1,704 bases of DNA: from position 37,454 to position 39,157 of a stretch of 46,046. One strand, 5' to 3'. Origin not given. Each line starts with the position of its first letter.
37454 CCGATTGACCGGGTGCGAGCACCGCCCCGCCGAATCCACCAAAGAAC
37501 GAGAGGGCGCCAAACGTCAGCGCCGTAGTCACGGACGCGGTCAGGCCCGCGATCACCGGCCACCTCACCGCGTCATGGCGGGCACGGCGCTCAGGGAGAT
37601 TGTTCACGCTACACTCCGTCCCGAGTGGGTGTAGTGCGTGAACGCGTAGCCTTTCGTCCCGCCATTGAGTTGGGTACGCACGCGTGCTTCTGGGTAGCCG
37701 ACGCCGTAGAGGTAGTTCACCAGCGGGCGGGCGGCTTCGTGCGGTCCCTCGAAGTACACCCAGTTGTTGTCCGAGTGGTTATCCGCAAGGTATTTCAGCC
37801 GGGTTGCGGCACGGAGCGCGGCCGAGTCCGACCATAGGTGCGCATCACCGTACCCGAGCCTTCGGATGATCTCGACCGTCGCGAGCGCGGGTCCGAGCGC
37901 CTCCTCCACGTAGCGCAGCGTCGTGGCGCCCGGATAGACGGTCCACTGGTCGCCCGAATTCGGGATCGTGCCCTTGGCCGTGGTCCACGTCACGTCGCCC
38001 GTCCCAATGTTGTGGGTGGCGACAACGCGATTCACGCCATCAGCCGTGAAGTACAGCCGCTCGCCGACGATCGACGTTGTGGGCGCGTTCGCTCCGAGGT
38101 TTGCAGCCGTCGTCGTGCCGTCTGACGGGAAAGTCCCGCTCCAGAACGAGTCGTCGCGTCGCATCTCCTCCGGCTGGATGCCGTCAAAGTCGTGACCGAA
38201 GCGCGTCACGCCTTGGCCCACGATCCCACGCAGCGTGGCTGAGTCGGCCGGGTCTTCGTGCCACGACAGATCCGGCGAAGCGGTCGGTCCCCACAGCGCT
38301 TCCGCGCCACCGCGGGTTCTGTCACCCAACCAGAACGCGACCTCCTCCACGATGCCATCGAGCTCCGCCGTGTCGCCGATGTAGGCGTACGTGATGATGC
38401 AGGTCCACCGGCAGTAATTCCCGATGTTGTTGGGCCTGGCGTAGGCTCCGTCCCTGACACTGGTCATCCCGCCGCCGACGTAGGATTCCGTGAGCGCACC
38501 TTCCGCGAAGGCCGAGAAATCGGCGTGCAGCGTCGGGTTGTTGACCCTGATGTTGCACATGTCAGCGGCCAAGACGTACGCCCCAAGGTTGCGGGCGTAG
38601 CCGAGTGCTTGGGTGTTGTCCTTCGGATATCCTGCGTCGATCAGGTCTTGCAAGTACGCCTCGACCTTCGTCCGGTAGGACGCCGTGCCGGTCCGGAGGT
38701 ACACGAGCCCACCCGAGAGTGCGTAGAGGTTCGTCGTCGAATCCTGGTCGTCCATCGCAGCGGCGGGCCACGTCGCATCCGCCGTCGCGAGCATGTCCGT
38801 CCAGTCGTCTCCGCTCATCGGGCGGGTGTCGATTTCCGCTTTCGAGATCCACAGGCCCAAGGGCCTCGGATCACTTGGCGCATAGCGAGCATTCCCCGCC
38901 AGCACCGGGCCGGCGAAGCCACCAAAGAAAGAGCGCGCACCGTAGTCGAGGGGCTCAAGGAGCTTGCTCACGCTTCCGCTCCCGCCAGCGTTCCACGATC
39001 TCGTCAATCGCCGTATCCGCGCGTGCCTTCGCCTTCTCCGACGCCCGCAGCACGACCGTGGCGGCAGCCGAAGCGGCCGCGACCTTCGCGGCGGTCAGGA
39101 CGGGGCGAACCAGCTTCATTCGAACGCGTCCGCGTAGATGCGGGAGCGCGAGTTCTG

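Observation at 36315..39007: Two adjacent, unrelated polysaccharide-lyase-type tail genes share an N-terminal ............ module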

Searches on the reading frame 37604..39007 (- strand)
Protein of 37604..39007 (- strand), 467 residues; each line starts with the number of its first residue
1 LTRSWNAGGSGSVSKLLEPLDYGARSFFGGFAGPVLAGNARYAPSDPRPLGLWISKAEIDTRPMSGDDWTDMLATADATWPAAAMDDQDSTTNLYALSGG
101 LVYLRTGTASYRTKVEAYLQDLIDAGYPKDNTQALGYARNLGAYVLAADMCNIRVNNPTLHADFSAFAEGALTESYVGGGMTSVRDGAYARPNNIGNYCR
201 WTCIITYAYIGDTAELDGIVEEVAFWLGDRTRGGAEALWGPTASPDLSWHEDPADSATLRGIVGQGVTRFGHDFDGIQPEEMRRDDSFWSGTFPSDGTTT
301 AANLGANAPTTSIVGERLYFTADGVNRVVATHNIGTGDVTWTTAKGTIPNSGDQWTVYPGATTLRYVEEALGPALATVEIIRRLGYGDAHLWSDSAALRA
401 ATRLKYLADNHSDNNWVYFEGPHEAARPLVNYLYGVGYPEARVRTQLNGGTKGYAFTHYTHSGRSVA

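Call 4: search_protein_families(library=pfam, proteins=[window:37604-39007:-], max_evalue=0.01)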
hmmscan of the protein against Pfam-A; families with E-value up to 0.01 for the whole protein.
window:37604-39007:- (467 aa): 0 families

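Call 5: search_protein_families(library=phrogs, proteins=[window:37604-39007:-], max_evalue=0.01)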
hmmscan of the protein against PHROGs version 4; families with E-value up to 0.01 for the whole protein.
window:37604-39007:- (467 aa): 0 families

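Call 7: search_dna_similar(query=window:37604-39007:-, collection=phages, mode=protein, max_rows=25, max_evalue=0.001)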
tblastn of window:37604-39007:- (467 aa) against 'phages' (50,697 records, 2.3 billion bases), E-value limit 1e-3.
No match.

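Call 14: find_homologous_proteins(query=window:37604-39007:-, max_evalue=0.001)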
Query window:37604-39007:- (467 aa): 28 proteins with E <= 0.001 among 8000 candidates.
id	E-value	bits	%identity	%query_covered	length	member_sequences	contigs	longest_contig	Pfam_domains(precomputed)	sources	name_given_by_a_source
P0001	0.0e+0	1050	100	97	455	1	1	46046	-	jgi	jgi:hypothetical protein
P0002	5.1e-233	793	83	90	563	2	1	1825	-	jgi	jgi:hypothetical protein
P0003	1.1e-225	769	81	90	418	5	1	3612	-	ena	-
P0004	3.8e-101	358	42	89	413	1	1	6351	-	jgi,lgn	jgi:hypothetical protein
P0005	4.7e-65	239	35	89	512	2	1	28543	PF05426.19,PF02368.25,PF26918.1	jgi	jgi:hypothetical protein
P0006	1.4e-61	227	34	91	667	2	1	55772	PF26182.1,PF05426.19,PF02368.25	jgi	jgi:hypothetical protein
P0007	4.1e-60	222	33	89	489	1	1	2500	PF22359.3,PF02368.25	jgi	jgi:hypothetical protein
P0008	3.1e-58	216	32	89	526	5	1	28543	PF22359.3,PF05426.19,PF02368.25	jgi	jgi:hypothetical protein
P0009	1.6e-56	211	32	89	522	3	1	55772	PF02368.25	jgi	jgi:hypothetical protein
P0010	1.2e-54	204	34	52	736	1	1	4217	-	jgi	jgi:hypothetical protein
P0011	4.0e-53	199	32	89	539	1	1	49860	PF05426.19,PF02368.25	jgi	jgi:hypothetical protein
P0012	6.2e-53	199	34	90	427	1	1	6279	PF05426.19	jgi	jgi:hypothetical protein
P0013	2.7e-51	193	36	89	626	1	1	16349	PF26182.1,PF05426.19,PF02368.25,PF26918.1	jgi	jgi:hypothetical protein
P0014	4.9e-38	150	39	51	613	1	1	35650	PF05426.19,PF00041.28,PF16656.12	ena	-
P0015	4.5e-35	140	35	51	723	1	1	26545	PF07081.19,PF13004.14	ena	-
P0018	1.3e-32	132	37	49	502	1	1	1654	PF24517.3,PF05426.19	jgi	jgi:hypothetical protein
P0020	5.5e-24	103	34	51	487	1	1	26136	PF05426.19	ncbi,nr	ncbi:MAG: alginate lyase family protein [Chloroflexota bacterium]|nr:alginate lyase family protein [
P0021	1.2e-23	102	34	51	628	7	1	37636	PF13205.13,PF05426.19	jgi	jgi:Big-like domain-containing protein/alginate lyase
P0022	1.0e-22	99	33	51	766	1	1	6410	PF00149.34,PF05426.19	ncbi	-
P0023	1.1e-22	99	32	52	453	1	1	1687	PF00404.25,PF05426.19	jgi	jgi:hypothetical protein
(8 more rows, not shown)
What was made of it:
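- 37604..38971 (-): Alginate-lyase-like gene, 455 aa from GTG 38971 (the longest ORF reaches TTG 39007, 467 aa). Source gene call P0001 is 455 aa (call 14).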

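Call 20: find_encoding_contigs(protein=P0001, flank=10000, max_places=2)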
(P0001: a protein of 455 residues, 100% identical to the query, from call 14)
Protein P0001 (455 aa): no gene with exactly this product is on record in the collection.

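Call 26: find_encoding_contigs(protein=P0003, flank=10000, max_places=2)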
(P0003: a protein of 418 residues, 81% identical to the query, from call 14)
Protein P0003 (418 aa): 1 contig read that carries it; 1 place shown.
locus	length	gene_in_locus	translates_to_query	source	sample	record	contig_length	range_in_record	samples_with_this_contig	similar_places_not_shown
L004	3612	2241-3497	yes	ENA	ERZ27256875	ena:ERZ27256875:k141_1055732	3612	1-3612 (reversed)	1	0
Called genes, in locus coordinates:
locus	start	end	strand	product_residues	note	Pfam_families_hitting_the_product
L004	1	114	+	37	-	?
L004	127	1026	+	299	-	PF25209:Phage_capsid_4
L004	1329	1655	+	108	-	-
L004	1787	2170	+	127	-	PF23140:Gp80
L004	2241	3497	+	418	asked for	-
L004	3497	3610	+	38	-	?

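Call 35: search_solved_structures(query=A1, max_evalue=1)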
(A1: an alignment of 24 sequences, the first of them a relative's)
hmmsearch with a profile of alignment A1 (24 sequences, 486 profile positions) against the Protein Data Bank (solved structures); distinct sequences matched with E-value up to 1: 1.
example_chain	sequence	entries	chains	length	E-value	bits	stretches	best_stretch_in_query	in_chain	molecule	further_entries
7nur_A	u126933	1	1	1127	0.26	13.2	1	102-159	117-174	Protein kinase domain-containing protein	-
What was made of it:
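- On Alginate-lyase superfamily, (alpha/alpha) toroid (PF05426 / PL5-PL17-PL38 type), for the 455-aa protein: A profile search against PDB sequences found nothing (call 35).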

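Call 37: search_protein_families(library=pfam, alignment_id=A1, max_evalue=0.01)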
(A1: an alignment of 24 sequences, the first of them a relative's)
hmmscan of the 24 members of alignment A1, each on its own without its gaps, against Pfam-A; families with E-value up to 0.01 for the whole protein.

A. member 1, P0001 (455 aa): 0 families

B. families by the number of members that match (of 24 scanned): 12 families
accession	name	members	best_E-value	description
PF05426.18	Alginate_lyase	19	2.8e-09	Alginate lyase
PF02368.24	Big_2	7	5e-20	Bacterial Ig-like domain (group 2)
PF22359.2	Big-like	6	1.6e-06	Bacterial Ig-like domain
PF02369.22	Big_1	4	4.8e-05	Bacterial Ig-like domain (group 1)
PF25354.1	Ig_NUP210_16th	2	4.4e-05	NUP210-like, Ig-like domain 16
PF24517.2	CBM96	1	5e-37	Carbohydrate-binding module family 96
PF00041.27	fn3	1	2.3e-21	Fibronectin type III domain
PF13205.12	Big_5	1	3e-11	Bacterial Ig-like domain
PF16656.11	Pur_ac_phosph_N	1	3.3e-09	Purple acid Phosphatase, N-terminal domain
PF00404.24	Dockerin_1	1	1.5e-05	Dockerin type I domain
PF14292.12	SusE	1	0.00032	SusE outer membrane protein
PF13620.12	CarboxypepD_reg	1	0.006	Carboxypeptidase regulatory-like domain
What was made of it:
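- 37607..38854 (-): Lyase catalytic domain (from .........). It includes a low-confidence insert at residues 272-343 (37943-38158). 19 of 24 homologues hit PF05426 (call 37).
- On Alginate-lyase superfamily, (alpha/alpha) toroid (PF05426 / PL5-PL17-PL38 type), for the 455-aa protein: 19 of 24 aligned homologues hit PF05426, with best E=2.8e-9 (call 37).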

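Call 47: predict_structure(alignment_id=A1)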
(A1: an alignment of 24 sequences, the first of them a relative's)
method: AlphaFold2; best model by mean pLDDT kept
length: 455 residues; sequences in the alignment: 24
mean_pLDDT: 77.0   pTM: 0.78
mean pLDDT of the five models: 77.0, 76.9, 76.7, 76.1, 74.6
residues with pLDDT >= 90: 230; 70-90: 88; 50-70: 29; < 50: 108
segments of 3 or more residues with pLDDT < 50: 1-28, 228-231, 272-343
pLDDT, mean of each block of 10 residues (from residue 1): 33 32 44 69 96 95 97 88 96 98 98 82 88 97 97 96 75 89 92 96 94 90 52 72 85 86 86 44 38 34 36 36 36 37 63 89 96 94 96 93 90 93 93 78 88 89
secondary structure, 60 per line:
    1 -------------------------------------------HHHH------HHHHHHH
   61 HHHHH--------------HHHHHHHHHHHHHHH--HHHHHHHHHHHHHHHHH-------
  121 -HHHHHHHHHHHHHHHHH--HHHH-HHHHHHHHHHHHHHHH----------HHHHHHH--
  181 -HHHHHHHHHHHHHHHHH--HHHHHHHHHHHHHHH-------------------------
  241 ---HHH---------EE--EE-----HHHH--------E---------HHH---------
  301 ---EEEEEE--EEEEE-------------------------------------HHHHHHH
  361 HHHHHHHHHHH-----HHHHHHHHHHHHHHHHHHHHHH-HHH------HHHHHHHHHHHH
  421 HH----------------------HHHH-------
elements in order: H44-47 H54-65 H80-94 H97-113 H122-138 H141-144 H146-161 H172-178 H182-198 H201-215 H267-270 E304-309 E312-316 H354-371 H377-398 H409-422 H445-448
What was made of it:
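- On Alginate-lyase superfamily, (alpha/alpha) toroid (PF05426 / PL5-PL17-PL38 type), for the 455-aa protein: The AF2 model has pLDDT 77 and a helical core above 90 (call 47).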

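Call 51: fold_search(model_id=the predicted structure, library=pdb)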
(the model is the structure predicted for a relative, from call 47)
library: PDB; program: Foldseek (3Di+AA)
matches with E <= 10: 278; with E <= 0.001: 1
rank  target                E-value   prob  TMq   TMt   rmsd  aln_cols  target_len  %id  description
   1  8bdd_A                2.2e-04  1.00  0.42  0.28   8.6       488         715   11  Crystal structure of Bacteroides ovatus CP926 PL17 alginate lyase (released 2023-08-30)
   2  7bjt_A                2.4e-03  1.00  0.41  0.27   9.6       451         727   11  Structure-function analysis of a new PL17 oligoalginate lyase from the marine bacterium Zobellia galactanivorans DsijT (released 2021-07-14)
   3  4ok4_B                2.7e-03  1.00  0.44  0.30   7.8       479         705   11  Crystal Structure of Alg17c Mutant H202L (released 2014-01-29)
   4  7bm6_A                2.8e-03  1.00  0.41  0.27  10.3       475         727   11  Structure-function analysis of a new PL17 oligoalginate lyase from the marine bacterium Zobellia galactanivorans DsijT (released 2021-07-14)
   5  4ojz_B                3.5e-03  1.00  0.41  0.28  10.3       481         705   12  Crystal Structure of Alg17c Mutant Y258A Complexed with Alginate Trisaccharide (released 2014-01-29)
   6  9irq_A                3.7e-03  1.00  0.42  0.29   7.7       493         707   11  Alginate lyase (Microbulbifer sp. ALW1) (released 2025-01-22)
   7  4ok4_A                5.4e-03  1.00  0.44  0.30   6.5       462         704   11  Crystal Structure of Alg17c Mutant H202L (released 2014-01-29)
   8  4nei_A                7.5e-03  1.00  0.44  0.30   7.6       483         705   11  Alg17c PL17 Family Alginate Lyase (released 2014-01-29)
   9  4ojz_A                1.5e-02  1.00  0.36  0.25   9.0       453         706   11  Crystal Structure of Alg17c Mutant Y258A Complexed with Alginate Trisaccharide (released 2014-01-29)
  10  9o3q                  1.8e-02  1.00  0.42  0.34   6.6       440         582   11  Apo-structure of a chondroitinase (released 2025-06-11)
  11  9fi2_A                2.0e-02  1.00  0.42  0.48   5.8       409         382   11  Bacteroides ovatus polysaccharide lyase family 38 (BoPL38) mutant N242A at pH 3.5 (released 2025-07-09)
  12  4ok2_B                2.0e-02  1.00  0.37  0.25   8.6       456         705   11  Crystal Structure of Alg17c Mutant Y258A (released 2014-01-29)
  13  8bdq_D                2.6e-02  1.00  0.38  0.44   6.1       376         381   12  Crystal structure of Bacteroides ovatus CP926 PL38 alginate lyase (released 2023-08-30)
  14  9fi3_D                3.5e-02  1.00  0.39  0.46   6.1       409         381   12  Bacteroides ovatus polysaccharide lyase family 38 (BoPL38) mutant Q173N in complex with tetraguluronic acid at pH 3.5 (released 2025-07-09)
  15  9fhu_A                4.0e-02  1.00  0.40  0.46   6.4       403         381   11  Bacteroides ovatus polysaccharide lyase family 38 (BoPL38) wild type in complex hexamannuluronic acid at pH 3.5 (released 2025-07-09)
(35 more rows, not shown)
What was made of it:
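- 37607..38854 (-): The AF2 model has pLDDT 77, and Foldseek matches PL17/PL38/PL5 lyases and heparinase II (calls 47, 51).
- On Alginate-lyase superfamily, (alpha/alpha) toroid (PF05426 / PL5-PL17-PL38 type), for the 455-aa protein: The best E is 2.2e-4 and probability is about 1.0 (call 51).
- Closest known: Polysaccharide lyases with an. Same: Most of its homologues hit PF05426 (calls 37, 51).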

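Call 76: find_encoding_contigs(protein=P0004, flank=10000, max_places=2)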
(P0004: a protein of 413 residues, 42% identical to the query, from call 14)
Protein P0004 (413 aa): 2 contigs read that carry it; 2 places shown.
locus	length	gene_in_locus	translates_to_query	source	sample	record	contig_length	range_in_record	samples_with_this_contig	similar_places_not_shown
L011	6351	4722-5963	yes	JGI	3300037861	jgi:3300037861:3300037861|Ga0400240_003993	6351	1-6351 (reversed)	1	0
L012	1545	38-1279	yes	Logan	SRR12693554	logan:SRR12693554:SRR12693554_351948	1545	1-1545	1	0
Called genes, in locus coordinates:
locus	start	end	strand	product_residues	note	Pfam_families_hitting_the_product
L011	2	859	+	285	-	?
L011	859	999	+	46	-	-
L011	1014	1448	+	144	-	-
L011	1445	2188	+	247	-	-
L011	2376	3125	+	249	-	-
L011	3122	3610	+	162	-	-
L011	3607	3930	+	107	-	-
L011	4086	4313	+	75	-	-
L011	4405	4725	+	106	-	-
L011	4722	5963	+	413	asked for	-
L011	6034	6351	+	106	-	?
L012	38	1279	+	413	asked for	-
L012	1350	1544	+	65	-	?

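Call 85: find_related_loci(query=A6, collection=genome_contigs, flank=3000)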
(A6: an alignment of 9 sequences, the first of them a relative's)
Query A6 (455 aa) in genome_contigs; peptide patterns used: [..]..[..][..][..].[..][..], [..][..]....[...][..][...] (x = any residue, [..] = any of these).
81 stretches matched a pattern; 2 encode a relative of the query (tblastn E <= 1e-3); 2 distinct loci.
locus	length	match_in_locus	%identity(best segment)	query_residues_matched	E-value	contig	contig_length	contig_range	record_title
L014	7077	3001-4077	33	32-454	4e-51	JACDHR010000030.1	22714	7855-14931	MAG: Gemmatimonadetes bacterium isolate MGR_bin443 SD2911_NODE_350_length_22714_cov_1.588657, whole genome shotgun seque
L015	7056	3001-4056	35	24-453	1e-27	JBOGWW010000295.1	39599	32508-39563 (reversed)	MAG: Actinomycetota bacterium isolate M3-S_metawrap_bin.182 k127_3160770, whole genome shotgun sequence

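Call 102: fold_search(model_id=the predicted structure, library=viral)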
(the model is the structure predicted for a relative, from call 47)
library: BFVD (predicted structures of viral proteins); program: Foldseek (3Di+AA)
matches with E <= 10: 43; with E <= 0.001: 0
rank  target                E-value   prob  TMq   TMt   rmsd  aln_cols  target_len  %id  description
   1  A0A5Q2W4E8            7.4e-01  0.30  0.32  0.20  17.8       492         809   11  (no name in the UniProt tables at hand)
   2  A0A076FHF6            1.5e+00  0.33  0.22  0.20   6.4       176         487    6  Putative unsaturated glucuronyl hydrolase [Aureococcus anophagefferens virus]
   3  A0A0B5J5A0            1.5e+00  0.04  0.16  0.14  29.1       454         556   14  Dihydrofolate reductase motif-containing protein [Pandoravirus inopinatum]
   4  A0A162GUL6            1.6e+00  0.09  0.16  0.13  13.0       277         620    9  ODV-E66 [Urbanus proteus nucleopolyhedrovirus]
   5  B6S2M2                1.6e+00  0.20  0.22  0.16  14.1       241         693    8  (no name in the UniProt tables at hand)
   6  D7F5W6                2.2e+00  0.07  0.07  0.08  13.9       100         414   12  (no name in the UniProt tables at hand)
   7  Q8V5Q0                2.7e+00  0.18  0.21  0.12   8.3       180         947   11  ORF133 [Helicoverpa zea single nucleopolyhedrovirus]
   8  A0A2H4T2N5            3.3e+00  0.13  0.18  0.14   7.7       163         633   10  Uncharacterized protein [Tomelloso virus]
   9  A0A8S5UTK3            3.3e+00  0.02  0.11  0.13  18.4       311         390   12  Uncharacterized protein [Myoviridae sp. ctYA416]
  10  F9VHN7                3.5e+00  0.30  0.23  0.18   8.6       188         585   10  (no name in the UniProt tables at hand)
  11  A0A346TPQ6            3.6e+00  0.09  0.18  0.10   9.4       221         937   11  ORF120 [Mythimna unipuncta nucleopolyhedrovirus]
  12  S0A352                3.8e+00  0.15  0.23  0.15   8.3       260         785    9  Structural protein [Cellulophaga phage phi18:3]
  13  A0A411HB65            3.8e+00  0.11  0.21  0.18  10.6       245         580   11  ODV-E66 [Homarus gammarus nudivirus]
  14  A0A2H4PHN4            3.8e+00  0.04  0.10  0.13  11.9       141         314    9  Homing endonuclease [Dickeya phage PP35]
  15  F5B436                4.0e+00  0.01  0.13  0.10  27.9       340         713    8  (no name in the UniProt tables at hand)
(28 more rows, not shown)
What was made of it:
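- Closest known: Baculovirus ODV-E66. Same: ODV-E66 appeared among the non-significant viral fold matches (call 102, E about 1.6).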
